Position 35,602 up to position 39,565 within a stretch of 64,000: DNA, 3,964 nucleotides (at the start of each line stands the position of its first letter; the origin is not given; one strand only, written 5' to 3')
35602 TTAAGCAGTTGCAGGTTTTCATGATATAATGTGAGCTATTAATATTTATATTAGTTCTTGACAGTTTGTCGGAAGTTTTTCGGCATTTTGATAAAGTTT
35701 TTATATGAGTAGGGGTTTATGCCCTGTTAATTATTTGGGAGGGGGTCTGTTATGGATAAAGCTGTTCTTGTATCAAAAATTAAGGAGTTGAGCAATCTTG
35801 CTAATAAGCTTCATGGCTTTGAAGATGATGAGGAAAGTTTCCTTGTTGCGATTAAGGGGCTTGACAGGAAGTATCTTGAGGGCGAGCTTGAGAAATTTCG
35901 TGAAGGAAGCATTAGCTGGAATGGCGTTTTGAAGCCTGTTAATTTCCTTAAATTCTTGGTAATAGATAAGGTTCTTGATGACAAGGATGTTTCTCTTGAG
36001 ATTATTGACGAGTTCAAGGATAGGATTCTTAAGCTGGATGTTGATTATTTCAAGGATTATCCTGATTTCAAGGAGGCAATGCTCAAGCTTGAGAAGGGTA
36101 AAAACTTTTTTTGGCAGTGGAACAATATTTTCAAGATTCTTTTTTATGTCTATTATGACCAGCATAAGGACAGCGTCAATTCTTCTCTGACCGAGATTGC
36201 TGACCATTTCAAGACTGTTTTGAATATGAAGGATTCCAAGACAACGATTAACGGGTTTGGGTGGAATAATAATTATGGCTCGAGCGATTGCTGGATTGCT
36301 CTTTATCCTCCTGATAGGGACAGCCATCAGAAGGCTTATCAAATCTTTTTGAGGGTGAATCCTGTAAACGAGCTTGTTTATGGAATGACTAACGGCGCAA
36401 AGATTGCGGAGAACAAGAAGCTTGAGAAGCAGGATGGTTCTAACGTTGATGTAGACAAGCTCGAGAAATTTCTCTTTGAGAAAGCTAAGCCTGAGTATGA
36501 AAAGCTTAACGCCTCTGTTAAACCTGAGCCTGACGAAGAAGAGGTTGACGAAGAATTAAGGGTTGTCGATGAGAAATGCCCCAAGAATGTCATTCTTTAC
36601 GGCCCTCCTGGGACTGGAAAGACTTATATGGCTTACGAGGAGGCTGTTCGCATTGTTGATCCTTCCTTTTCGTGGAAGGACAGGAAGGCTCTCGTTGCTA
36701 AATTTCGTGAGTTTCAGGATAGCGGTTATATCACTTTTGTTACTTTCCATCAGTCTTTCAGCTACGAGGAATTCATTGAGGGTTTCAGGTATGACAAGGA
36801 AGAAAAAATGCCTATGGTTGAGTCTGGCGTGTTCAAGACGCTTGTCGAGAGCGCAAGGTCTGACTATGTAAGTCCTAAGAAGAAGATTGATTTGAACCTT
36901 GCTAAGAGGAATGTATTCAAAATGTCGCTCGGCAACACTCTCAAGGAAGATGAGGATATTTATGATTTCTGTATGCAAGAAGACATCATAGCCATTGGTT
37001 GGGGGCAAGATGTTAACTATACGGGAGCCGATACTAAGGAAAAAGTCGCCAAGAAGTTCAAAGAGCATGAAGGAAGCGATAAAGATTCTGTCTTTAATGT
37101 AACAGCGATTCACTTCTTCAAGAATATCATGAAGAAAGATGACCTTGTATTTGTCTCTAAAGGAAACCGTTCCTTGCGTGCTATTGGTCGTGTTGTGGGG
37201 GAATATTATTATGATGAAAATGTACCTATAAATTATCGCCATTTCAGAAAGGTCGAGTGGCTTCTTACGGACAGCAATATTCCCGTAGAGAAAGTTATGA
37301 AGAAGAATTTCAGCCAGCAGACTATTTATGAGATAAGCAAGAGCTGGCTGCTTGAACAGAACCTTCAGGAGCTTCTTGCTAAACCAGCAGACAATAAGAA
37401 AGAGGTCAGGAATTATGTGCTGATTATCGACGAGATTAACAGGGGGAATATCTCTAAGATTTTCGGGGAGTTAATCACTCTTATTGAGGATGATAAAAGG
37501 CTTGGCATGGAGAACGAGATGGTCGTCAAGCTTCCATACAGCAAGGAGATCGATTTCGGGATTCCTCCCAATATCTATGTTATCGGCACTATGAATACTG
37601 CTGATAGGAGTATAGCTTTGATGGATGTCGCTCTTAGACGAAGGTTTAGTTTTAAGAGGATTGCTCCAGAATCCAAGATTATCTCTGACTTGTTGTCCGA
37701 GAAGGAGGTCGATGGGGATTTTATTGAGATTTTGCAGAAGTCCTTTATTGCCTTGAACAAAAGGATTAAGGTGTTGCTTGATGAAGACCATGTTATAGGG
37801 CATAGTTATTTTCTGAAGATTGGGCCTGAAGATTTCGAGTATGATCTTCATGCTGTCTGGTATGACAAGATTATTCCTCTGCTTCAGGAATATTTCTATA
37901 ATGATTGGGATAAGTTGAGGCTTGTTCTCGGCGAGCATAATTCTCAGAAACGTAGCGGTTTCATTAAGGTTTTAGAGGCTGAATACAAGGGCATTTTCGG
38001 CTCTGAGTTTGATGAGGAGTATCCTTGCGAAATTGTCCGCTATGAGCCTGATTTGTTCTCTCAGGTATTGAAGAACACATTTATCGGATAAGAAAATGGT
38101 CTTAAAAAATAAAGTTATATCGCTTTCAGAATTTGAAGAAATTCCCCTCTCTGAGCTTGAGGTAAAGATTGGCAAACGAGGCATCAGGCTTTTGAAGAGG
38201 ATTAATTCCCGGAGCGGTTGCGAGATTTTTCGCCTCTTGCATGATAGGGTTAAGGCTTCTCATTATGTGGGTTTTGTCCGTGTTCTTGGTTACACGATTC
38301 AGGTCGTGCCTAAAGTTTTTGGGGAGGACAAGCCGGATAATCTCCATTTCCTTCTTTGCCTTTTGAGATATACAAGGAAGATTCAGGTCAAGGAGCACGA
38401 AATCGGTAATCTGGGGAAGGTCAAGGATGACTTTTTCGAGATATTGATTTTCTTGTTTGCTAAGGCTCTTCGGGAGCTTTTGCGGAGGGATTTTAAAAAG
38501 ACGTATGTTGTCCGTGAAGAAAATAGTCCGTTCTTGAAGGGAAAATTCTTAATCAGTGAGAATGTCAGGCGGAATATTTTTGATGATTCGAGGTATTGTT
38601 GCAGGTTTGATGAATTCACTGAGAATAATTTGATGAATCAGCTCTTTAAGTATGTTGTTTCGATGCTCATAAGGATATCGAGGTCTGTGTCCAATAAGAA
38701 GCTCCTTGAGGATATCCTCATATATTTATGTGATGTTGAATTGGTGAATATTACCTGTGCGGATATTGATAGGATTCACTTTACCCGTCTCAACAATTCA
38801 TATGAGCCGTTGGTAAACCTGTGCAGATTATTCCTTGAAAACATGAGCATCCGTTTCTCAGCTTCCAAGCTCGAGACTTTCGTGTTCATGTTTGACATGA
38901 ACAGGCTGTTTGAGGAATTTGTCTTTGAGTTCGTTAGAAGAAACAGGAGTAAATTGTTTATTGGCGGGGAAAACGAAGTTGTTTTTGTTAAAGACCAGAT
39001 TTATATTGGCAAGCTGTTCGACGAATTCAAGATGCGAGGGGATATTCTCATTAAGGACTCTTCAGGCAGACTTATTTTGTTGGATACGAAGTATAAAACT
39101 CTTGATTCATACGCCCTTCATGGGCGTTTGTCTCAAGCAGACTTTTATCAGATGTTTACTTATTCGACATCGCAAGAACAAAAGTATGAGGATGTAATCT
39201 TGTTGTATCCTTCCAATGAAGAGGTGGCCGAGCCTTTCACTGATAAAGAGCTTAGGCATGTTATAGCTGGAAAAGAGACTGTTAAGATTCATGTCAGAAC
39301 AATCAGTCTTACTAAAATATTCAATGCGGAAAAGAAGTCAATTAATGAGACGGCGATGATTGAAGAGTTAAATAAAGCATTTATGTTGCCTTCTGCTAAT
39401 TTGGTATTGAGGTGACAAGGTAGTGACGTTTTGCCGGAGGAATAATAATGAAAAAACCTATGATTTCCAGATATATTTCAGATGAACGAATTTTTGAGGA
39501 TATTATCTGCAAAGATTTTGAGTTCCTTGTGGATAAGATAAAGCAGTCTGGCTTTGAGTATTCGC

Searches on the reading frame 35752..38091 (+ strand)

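Call 26: search_protein_families(library=pfam, proteins=[window:35752-38091:+], max_evalue=0.001)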
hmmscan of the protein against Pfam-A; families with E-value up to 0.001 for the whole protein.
window:35752-38091:+ (779 aa): 3 families
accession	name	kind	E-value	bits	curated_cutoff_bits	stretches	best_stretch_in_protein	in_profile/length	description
PF07728.20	AAA_5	-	6.1e-15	55.9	22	1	553-632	66-139/139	AAA domain (dynein-related subfamily)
PF00004.35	AAA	-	6.5e-07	30.3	21.2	0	280-296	1-17/131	ATPase family associated with various cellular activities (AAA)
PF13191.12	AAA_16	-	0.0002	22.4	32.6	1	264-342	11-79/167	AAA ATPase domain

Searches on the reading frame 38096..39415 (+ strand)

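Call 27: search_protein_families(library=pfam, proteins=[window:38096-39415:+], max_evalue=0.001)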
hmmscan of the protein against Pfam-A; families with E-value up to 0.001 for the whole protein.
window:38096-39415:+ (439 aa): 1 family
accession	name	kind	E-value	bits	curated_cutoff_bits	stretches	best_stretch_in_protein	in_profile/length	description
PF10117.15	McrBC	-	4e-68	230.2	23.9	1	52-372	1-318/318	McrBC 5-methylcytosine restriction system component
